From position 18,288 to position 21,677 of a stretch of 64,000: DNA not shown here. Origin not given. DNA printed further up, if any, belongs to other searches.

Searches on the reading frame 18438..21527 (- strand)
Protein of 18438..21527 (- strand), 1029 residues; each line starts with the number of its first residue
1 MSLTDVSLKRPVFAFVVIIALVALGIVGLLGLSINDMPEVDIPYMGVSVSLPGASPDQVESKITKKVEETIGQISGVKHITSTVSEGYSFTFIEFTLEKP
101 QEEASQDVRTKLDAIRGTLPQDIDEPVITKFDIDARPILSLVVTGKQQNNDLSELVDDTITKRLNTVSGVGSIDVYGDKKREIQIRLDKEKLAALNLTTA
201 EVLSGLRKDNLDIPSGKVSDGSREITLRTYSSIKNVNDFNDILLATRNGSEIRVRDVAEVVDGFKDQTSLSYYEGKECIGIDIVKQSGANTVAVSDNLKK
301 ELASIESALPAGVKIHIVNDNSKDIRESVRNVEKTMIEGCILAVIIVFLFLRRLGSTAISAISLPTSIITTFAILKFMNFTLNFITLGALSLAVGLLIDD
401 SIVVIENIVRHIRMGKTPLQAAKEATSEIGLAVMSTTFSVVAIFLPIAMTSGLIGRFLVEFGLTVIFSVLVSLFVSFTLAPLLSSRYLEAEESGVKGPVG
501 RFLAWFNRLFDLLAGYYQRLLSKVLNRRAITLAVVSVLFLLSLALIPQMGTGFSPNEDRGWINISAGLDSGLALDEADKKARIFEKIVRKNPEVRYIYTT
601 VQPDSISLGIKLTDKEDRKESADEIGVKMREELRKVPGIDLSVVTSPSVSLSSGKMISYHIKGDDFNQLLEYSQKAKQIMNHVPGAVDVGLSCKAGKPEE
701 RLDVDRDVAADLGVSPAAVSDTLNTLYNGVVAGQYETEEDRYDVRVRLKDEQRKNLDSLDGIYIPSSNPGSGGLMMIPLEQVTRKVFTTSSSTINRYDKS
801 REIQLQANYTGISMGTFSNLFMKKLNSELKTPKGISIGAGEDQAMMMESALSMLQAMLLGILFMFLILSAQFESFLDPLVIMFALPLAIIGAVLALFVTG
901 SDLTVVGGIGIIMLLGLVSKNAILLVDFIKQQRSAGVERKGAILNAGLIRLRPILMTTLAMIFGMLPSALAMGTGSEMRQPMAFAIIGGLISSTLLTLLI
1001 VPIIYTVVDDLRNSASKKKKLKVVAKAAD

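Call 39: search_protein_families(library=ncbifam, proteins=[window:18438-21527:-], max_evalue=0.00001)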
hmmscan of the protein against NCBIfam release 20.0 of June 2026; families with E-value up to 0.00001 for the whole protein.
window:18438-21527:- (1029 aa): 18 families
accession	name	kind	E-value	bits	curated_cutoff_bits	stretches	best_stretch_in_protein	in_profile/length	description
NF033617.1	RND_permease_2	subfamily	2.5e-259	863.3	1250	1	4-1009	1-1008/1009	multidrug efflux RND transporter permease subunit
NF000282.2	RND_permease_1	subfamily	1.3e-186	622.6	1250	1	8-1009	5-1028/1029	multidrug efflux RND transporter permease subunit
NF007798.0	PRK10503.1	equivalog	1.9e-176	588.6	1584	1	9-1020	18-1034/1040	MdtB/MuxB family multidrug efflux RND transporter permease subunit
TIGR00915.1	2A0602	subfamily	6.3e-172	573.9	940.35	1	7-1021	5-1041/1050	efflux RND transporter permease subunit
NF007905.0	PRK10614.1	equivalog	7e-169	563.6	1774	1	6-1023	6-1023/1025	multidrug efflux RND transporter permease subunit MdtC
NF007133.0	PRK09579.1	equivalog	3e-152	508.4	1763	1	1-1012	1-1006/1017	multidrug efflux RND transporter permease subunit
TIGR00914.1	2A0601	subfamily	1e-140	470.5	701.45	1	8-1019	10-1046/1051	CusA/CzcA family heavy metal efflux RND transporter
NF007842.1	PRK10555.1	equivalog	7e-132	441.3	1854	1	7-1008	5-1026/1036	multidrug efflux RND transporter permease AcrD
NF007131.0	PRK09577.1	equivalog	2.3e-121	406.4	1768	1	8-1019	6-1033/1045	multidrug efflux RND transporter permease subunit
NF000037.1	RND_perm_OqxB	exception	1.8e-105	353.8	2200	1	5-1011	5-1037/1050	multidrug efflux RND transporter permease subunit OqxB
NF011706.2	PRK15127.1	equivalog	1.6e-102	344.1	2150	2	8-577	6-587/1049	multidrug efflux RND transporter permease subunit AcrB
TIGR00916.1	2A0604s01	subfamily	9e-11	41.8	148.6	1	278-473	29-231/231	SecD/SecF family protein translocase subunit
NF009584.0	PRK13024.1-4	equivalog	6.4e-10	38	1171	1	270-489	197-419/759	protein translocase subunit SecDF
NF009583.0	PRK13024.1-3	subfamily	1.1e-09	36.9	721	1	327-554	276-489/755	protein translocase subunit SecDF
TIGR01129.1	secD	equivalog_domain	1.1e-08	34.7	244.4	1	327-478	245-395/397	protein translocase subunit SecD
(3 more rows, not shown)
